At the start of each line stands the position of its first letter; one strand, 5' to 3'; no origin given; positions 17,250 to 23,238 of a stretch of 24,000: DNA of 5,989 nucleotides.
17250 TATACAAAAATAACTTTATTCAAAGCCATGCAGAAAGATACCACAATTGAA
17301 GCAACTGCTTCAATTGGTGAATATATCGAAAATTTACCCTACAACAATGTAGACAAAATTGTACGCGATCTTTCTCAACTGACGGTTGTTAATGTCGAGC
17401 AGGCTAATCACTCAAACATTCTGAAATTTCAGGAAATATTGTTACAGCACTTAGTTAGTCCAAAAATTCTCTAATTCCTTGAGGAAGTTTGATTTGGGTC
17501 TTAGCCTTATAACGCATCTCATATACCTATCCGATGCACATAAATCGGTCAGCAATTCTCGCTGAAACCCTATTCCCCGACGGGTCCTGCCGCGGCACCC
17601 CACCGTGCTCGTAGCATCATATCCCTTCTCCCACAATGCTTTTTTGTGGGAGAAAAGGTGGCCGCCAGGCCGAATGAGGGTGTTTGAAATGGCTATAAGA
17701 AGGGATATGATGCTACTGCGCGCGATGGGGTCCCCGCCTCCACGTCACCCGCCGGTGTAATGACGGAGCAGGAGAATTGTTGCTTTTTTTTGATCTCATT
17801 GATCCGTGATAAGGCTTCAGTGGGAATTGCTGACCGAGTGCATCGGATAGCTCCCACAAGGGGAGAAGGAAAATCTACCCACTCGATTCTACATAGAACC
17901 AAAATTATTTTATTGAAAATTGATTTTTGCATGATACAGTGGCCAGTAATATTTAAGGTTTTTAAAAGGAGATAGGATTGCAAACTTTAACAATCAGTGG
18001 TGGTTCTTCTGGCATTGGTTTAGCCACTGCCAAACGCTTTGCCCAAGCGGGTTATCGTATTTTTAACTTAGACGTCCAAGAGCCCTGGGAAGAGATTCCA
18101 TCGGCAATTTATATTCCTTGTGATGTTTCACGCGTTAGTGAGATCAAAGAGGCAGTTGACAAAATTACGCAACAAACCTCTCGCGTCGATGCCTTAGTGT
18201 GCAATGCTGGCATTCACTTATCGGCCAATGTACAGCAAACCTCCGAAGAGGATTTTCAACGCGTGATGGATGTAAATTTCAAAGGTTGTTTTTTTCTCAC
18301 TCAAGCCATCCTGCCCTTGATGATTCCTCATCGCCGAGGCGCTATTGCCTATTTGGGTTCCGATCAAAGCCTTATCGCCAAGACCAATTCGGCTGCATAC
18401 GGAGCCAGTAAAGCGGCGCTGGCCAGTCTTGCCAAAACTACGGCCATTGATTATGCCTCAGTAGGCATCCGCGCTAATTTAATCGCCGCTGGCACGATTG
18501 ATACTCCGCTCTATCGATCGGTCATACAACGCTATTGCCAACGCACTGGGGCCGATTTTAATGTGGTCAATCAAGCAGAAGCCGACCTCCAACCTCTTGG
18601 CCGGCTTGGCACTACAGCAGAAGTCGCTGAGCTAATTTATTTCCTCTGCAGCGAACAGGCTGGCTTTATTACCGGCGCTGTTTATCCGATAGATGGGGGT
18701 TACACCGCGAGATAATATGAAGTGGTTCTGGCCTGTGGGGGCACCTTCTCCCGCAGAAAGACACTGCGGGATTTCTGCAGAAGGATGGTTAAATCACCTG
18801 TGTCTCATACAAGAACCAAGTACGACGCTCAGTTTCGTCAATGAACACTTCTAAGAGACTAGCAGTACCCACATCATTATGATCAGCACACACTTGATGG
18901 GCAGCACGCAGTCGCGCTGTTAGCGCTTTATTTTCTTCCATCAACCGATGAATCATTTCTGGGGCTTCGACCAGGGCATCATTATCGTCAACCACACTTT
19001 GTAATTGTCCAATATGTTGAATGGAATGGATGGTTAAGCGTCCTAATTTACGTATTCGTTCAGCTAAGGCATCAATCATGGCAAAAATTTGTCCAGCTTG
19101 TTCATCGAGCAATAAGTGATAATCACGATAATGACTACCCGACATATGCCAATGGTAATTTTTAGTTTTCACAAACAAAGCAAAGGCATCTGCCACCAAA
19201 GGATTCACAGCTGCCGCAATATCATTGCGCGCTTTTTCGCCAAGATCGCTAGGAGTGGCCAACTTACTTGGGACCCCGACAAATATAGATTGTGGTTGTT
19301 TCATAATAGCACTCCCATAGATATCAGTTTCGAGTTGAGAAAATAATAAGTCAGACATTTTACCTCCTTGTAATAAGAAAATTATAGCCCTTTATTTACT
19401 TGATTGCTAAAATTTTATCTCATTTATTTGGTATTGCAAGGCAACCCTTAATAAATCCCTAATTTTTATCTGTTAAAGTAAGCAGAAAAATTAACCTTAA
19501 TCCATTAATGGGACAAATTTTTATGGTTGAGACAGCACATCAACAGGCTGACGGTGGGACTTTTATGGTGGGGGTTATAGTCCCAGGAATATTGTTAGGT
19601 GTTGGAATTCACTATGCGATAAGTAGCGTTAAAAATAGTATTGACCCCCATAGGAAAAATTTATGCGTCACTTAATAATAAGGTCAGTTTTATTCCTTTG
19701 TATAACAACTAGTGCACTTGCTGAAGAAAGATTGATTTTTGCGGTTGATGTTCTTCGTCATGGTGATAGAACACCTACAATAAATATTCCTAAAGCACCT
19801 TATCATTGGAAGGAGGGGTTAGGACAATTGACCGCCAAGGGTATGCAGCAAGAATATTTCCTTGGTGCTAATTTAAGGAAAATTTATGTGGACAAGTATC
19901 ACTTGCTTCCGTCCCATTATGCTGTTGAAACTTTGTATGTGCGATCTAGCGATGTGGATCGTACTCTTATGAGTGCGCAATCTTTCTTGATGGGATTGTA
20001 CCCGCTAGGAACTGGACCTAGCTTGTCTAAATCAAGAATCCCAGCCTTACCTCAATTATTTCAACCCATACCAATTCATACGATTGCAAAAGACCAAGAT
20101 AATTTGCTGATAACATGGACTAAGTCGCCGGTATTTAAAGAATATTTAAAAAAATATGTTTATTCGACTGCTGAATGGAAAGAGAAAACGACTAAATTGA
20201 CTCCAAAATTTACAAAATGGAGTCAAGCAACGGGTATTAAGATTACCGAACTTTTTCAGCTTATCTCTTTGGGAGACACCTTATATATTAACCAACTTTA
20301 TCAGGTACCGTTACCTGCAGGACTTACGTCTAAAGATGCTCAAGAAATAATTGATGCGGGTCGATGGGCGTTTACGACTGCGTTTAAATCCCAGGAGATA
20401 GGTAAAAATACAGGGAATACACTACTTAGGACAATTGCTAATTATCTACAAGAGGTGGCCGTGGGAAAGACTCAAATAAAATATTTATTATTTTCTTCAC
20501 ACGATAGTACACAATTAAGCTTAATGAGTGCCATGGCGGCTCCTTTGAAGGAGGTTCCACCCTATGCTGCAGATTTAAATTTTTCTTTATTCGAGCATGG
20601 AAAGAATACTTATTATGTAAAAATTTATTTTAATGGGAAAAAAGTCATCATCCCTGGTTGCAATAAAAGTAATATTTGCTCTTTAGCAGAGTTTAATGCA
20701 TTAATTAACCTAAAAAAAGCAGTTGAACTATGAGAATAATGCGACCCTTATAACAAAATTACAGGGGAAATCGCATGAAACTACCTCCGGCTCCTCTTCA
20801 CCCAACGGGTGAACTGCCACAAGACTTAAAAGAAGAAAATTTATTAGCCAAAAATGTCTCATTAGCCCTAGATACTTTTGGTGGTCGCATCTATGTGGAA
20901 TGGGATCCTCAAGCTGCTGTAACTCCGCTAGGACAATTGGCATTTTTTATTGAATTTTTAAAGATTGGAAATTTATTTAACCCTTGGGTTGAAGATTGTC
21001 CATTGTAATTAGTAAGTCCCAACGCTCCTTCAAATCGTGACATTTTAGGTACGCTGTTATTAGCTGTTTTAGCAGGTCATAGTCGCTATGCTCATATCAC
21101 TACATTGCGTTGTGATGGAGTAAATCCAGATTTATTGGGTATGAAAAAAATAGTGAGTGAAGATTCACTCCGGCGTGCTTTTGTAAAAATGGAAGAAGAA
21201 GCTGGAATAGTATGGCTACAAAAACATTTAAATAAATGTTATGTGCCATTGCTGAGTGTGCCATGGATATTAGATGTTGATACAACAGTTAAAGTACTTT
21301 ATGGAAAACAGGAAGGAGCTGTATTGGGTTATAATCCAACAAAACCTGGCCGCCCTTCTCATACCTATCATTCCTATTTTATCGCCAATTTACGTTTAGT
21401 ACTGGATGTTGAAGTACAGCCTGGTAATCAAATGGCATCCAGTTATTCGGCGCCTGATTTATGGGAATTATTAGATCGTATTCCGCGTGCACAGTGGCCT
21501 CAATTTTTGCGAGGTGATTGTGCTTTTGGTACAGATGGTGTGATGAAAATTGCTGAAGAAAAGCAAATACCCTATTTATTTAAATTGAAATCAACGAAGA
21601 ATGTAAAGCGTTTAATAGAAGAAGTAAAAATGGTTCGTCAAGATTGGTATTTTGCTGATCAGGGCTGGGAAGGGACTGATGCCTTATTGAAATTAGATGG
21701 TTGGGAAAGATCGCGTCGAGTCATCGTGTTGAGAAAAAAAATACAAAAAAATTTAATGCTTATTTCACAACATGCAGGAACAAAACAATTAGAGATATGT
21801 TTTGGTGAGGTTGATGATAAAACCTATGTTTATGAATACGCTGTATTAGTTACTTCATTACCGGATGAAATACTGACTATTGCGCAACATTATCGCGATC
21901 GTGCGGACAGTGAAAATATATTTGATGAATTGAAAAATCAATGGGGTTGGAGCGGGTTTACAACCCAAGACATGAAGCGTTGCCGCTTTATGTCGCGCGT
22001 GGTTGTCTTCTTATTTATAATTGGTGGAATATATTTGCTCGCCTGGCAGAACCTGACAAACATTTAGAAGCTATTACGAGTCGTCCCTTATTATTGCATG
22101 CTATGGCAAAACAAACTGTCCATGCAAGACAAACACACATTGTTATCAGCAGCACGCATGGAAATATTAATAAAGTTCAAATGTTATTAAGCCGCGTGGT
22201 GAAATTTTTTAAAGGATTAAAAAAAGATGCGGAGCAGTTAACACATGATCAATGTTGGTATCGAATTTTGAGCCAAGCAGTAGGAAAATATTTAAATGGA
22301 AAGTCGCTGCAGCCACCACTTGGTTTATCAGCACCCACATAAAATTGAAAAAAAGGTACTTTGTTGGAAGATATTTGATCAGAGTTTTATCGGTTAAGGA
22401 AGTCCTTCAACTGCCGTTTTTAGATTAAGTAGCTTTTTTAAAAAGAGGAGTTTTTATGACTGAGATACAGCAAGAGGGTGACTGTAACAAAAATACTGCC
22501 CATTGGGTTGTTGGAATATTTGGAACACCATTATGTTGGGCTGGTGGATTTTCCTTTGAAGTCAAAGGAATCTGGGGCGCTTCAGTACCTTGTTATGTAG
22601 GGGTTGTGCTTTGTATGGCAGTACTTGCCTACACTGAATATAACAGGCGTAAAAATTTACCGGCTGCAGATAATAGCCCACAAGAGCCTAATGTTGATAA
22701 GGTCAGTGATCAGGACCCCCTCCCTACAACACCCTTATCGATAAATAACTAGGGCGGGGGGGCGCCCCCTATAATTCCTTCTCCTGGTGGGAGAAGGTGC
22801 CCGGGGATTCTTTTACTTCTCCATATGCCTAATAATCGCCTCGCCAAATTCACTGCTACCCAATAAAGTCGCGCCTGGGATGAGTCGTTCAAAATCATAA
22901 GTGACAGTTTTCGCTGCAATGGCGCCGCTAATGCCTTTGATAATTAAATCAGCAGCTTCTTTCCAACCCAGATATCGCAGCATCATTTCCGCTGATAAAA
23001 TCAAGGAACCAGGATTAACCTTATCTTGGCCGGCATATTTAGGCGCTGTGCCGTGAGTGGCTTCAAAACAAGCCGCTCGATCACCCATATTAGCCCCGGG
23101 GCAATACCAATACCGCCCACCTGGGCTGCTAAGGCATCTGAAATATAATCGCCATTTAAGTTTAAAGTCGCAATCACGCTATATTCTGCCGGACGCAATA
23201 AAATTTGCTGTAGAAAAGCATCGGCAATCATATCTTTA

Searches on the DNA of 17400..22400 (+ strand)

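Call 12: search_dna_similar(query=window:17400-22400:+, collection=plasmids, mode=near, max_rows=8)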
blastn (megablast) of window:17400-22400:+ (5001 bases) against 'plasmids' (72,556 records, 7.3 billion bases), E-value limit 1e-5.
No match.

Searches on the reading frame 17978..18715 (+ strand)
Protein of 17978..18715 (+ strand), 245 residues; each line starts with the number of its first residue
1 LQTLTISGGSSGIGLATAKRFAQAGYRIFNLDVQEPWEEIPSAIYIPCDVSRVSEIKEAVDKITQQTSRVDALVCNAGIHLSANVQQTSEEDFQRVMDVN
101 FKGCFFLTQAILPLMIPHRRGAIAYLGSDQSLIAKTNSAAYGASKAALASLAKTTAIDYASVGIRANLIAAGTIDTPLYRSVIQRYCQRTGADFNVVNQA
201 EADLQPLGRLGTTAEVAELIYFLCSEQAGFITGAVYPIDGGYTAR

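Call 9: search_protein_families(library=pfam, proteins=[window:17978-18715:+])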
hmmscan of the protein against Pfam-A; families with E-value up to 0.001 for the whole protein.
window:17978-18715:+ (245 aa): 5 families
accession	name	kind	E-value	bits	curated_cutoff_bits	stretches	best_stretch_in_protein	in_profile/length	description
PF13561.12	adh_short_C2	-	1.8e-55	188.5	27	1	11-243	6-236/236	Enoyl-(Acyl carrier protein) reductase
PF00106.31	adh_short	-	1.2e-44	152.6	26.6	1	4-182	3-190/195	short chain dehydrogenase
PF08659.16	KR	-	7.2e-10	39.5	22.6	1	6-155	5-163/180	KR domain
PF23441.1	SDR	-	3.3e-05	23.8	27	1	54-241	78-254/258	SDR-like rossmann domain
PF01370.27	Epimerase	-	0.00043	20.2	20.9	0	5-185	2-188/240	NAD dependent epimerase/dehydratase family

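Call 16: list_cluster_members(proteins=[P0001, window:17978-18715:+, window:18789-19358:-, window:19663-20733:+])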
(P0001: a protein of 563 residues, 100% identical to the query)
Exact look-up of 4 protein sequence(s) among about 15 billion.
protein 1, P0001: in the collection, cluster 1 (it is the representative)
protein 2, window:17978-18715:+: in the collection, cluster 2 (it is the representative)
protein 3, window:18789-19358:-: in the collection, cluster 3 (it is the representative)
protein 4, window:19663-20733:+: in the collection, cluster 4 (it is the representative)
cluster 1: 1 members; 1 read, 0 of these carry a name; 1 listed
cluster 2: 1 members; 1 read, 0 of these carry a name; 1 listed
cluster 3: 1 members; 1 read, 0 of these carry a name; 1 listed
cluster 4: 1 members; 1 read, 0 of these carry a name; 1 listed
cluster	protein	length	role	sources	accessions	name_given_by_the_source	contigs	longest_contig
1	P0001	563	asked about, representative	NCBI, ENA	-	-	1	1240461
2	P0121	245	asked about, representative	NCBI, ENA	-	-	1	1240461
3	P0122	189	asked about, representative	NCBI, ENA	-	-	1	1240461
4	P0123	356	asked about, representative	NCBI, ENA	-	-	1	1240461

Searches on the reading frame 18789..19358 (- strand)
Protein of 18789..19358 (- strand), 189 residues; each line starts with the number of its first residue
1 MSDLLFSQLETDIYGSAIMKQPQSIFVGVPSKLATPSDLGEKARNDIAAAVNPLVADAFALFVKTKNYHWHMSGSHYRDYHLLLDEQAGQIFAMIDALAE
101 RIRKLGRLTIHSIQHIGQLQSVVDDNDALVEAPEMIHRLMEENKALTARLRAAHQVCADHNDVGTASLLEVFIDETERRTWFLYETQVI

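Call 9: search_protein_families(library=pfam, proteins=[window:18789-19358:-])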
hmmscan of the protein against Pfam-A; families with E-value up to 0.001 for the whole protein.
window:18789-19358:- (189 aa): 1 family
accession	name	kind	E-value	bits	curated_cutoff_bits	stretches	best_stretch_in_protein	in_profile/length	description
PF00210.30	Ferritin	-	1.4e-24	87.1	24.5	1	49-184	2-133/142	Ferritin-like domain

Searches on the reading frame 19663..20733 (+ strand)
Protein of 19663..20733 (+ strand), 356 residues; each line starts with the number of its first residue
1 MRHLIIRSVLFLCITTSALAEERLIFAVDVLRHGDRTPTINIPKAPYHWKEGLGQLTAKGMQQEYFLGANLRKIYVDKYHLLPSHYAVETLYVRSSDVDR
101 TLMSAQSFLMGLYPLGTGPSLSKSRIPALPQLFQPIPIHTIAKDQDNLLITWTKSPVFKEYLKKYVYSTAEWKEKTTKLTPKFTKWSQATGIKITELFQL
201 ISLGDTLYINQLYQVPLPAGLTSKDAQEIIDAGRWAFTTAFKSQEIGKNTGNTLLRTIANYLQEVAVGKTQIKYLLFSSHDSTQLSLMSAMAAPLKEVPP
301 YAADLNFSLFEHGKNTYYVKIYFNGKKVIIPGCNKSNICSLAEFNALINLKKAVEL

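Call 9: search_protein_families(library=pfam, proteins=[window:19663-20733:+])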
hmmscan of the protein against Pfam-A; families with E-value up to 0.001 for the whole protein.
window:19663-20733:+ (356 aa): 1 family
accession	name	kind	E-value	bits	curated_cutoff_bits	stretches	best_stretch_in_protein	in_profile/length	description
PF00328.27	His_Phos_2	-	6.4e-30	105.2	23.6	1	24-324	2-354/354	Histidine phosphatase superfamily (branch 2)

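Call 11: find_encoding_contigs(protein=window:19663-20733:+, flank=10000, max_places=6)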
Protein window:19663-20733:+ (356 aa): no gene with exactly this product is on record in the collection.

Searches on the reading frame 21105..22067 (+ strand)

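Call 9: search_protein_families(library=pfam, proteins=[window:21105-22067:+])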
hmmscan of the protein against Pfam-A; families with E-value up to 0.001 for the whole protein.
window:21105-22067:+ (320 aa): 2 families
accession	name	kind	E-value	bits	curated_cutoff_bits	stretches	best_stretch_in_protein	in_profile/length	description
PF13701.12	DDE_Tnp_1_4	-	3.5e-18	65.5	34.7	1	53-290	139-353/435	Transposase DDE domain group 1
PF01609.27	DDE_Tnp_1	-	3.7e-12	46.9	23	1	53-283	4-177/200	Transposase DDE domain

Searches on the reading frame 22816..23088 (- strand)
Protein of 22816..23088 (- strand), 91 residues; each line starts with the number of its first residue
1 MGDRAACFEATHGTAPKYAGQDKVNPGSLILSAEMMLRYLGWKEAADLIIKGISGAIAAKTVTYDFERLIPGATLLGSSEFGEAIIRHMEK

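Call 39: find_related_loci(query=window:22816-23088:-, collection=genome_contigs, flank=1000)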
Query seq(91 aa) (91 aa) in genome_contigs; peptide patterns used: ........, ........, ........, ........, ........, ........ (x = any residue, [..] = any of these).
600 stretches matched a pattern (row limit reached: there are more); 593 encode a relative of the query (tblastn E <= 1e-3); the best 80 are kept; 80 distinct loci.
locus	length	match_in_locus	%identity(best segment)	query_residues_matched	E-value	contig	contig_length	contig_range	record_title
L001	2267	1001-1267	87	1-89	3e-49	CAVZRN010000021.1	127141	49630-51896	MAG: uncultured Gammaproteobacteria bacterium isolate MFD09671.bin.3.6 genome assembly, contig: contig_53177, whole geno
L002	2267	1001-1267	81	1-89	3e-47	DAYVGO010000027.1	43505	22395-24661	MAG TPA_asm: Arsenophonus sp. isolate aDvar k119_698079, whole genome shotgun sequence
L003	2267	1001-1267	81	1-89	4e-47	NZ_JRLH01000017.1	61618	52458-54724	Candidatus Arsenophonus nilaparvatae str. Hanzhou strain Hangzhou contig17, whole genome shotgun sequence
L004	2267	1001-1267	81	1-89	2e-46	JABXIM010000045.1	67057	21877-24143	MAG: Oceanospirillaceae bacterium isolate HF-Din08 c_000000019360, whole genome shotgun sequence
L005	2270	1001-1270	82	1-90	3e-46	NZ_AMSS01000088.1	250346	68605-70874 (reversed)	Acinetobacter sp. WC-141 ctg7180000006321, whole genome shotgun sequence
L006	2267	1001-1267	80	1-89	7e-46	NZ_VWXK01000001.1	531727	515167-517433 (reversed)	Pantoea sp. Ap-967 NODE_1_length_531727_cov_48.605512/0, whole genome shotgun sequence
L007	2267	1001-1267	80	1-89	7e-46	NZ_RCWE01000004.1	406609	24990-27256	Photorhabdus akhurstii strain DSM 15138 scaffold_0004, whole genome shotgun sequence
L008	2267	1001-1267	81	1-89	5e-46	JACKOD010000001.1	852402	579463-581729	MAG: Hahellaceae bacterium isolate HK-STAS-PROT-161 HK-STAS-PROT-161_1, whole genome shotgun sequence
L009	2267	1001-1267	82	1-89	2e-45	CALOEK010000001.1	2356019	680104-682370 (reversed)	MAG: uncultured Gammaproteobacteria bacterium isolate LOGT_bin.0192 genome assembly, contig: contig_14171, whole genome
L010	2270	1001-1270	80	1-90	1e-45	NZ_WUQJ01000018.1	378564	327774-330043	Marinobacter caseinilyticus strain M3-13 18, whole genome shotgun sequence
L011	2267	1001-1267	81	1-89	2e-45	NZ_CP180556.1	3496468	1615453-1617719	Neptuniibacter sp. QD29_5 chromosome, complete genome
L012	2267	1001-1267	80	1-89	3e-45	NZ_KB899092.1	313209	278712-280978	Marinobacterium rhizophilum DSM 18822 F451DRAFT_scaffold00004.4, whole genome shotgun sequence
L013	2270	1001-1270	77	1-90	4e-45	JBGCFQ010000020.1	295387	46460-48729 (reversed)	MAG: Pseudomonadales bacterium isolate SGMAG-17 contig20, whole genome shotgun sequence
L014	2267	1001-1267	80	1-89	8e-45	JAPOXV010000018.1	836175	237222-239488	MAG: Gammaproteobacteria bacterium isolate COS4_bin_15 NODE_6_length_836175_cov_39.9277, whole genome shotgun sequence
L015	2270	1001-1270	77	1-90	1e-44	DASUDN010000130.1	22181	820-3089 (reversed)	MAG TPA_asm: Moraxellaceae bacterium isolate SMAG_U1327 k141_2115552, whole genome shotgun sequence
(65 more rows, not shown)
